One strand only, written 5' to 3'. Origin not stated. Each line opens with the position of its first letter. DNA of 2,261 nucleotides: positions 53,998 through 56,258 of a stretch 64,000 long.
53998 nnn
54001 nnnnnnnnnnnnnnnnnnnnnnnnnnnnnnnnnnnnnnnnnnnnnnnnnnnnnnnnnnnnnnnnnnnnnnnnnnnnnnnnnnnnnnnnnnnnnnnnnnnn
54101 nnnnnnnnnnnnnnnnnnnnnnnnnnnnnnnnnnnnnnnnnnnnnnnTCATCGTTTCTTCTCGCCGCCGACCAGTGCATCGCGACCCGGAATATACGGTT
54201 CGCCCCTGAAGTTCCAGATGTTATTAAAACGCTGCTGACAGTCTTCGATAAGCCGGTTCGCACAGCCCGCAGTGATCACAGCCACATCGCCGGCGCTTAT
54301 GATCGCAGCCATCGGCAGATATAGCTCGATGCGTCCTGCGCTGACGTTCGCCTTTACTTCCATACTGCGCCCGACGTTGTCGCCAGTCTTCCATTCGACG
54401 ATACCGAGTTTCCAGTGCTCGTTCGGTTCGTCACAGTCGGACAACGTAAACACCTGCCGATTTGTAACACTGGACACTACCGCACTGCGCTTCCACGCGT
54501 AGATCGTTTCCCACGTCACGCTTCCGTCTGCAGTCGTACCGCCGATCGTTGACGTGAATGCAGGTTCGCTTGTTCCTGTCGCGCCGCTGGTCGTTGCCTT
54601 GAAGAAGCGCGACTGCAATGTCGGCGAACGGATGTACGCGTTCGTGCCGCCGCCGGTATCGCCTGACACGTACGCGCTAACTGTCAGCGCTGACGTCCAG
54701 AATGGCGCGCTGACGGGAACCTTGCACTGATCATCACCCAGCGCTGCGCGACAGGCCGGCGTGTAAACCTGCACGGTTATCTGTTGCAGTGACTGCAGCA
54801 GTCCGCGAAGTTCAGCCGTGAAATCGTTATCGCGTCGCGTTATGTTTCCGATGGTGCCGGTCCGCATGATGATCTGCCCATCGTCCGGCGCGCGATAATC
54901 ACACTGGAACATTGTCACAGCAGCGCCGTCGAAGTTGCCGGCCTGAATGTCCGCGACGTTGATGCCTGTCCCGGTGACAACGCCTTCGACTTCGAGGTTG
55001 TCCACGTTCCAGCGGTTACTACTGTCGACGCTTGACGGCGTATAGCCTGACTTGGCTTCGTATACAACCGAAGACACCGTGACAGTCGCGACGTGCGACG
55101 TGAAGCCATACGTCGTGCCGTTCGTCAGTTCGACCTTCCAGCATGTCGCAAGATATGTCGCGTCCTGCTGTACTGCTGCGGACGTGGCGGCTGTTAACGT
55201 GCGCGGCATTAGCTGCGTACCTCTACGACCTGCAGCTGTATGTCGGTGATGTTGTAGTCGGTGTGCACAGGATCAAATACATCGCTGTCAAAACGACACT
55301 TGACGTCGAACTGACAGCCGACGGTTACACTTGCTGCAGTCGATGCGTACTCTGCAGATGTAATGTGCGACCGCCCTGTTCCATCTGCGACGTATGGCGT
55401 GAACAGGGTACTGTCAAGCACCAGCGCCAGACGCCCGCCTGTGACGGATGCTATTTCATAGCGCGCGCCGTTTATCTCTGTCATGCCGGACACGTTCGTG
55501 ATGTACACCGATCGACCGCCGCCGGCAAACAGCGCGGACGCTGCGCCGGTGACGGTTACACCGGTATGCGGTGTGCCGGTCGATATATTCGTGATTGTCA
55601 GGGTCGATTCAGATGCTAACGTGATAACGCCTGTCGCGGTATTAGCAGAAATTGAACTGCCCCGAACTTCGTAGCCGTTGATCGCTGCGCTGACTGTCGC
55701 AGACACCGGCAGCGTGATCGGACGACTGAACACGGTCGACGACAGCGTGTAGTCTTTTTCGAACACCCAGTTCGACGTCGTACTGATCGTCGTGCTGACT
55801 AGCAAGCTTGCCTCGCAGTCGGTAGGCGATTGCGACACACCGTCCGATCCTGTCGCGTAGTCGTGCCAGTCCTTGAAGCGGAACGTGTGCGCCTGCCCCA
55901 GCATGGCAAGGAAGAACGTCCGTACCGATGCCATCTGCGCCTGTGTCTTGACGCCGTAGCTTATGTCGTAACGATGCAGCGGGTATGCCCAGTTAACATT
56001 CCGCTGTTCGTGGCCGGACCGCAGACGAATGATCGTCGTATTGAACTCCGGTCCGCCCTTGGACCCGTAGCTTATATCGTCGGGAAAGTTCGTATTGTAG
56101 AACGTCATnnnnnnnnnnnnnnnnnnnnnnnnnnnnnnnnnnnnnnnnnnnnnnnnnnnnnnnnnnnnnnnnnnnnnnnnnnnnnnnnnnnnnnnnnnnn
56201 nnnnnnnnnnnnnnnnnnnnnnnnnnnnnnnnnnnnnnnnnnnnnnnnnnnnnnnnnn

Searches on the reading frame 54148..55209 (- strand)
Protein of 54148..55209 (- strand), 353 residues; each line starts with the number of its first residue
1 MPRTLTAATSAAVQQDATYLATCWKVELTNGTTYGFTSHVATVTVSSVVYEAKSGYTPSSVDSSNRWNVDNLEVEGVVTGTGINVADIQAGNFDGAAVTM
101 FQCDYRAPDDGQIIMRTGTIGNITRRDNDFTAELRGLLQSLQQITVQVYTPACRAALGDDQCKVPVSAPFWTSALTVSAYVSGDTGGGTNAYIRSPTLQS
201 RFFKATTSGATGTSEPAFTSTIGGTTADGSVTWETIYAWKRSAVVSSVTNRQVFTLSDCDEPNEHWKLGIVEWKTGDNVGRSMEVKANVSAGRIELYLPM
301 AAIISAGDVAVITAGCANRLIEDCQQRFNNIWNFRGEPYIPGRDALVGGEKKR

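Call 28: search_protein_families(library=phrogs, proteins=[window:54148-55209:-], max_evalue=0.001)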
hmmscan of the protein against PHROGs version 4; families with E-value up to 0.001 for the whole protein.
window:54148-55209:- (353 aa): 4 families
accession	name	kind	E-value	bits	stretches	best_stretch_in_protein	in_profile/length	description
phrog_778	-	tail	2.3e-57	195.6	1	10-349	5-272/287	tail assembly protein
phrog_6040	-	unknown function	2.7e-09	36.6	1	79-347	703-914/923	-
phrog_15205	-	tail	6.2e-05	22.7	0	308-348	424-463/467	tail assembly protein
phrog_20658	-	head and packaging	7e-05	23.6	1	199-245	153-201/211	head decoration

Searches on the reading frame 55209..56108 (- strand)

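Call 28: search_protein_families(library=phrogs, proteins=[window:55209-56108:-], max_evalue=0.001)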
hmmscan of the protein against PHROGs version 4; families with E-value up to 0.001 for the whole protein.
window:55209-56108:- (299 aa): 1 family
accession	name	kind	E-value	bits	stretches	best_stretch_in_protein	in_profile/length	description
phrog_2913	-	other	4.7e-51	175.1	2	1-166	102-252/306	glycoside hydrolase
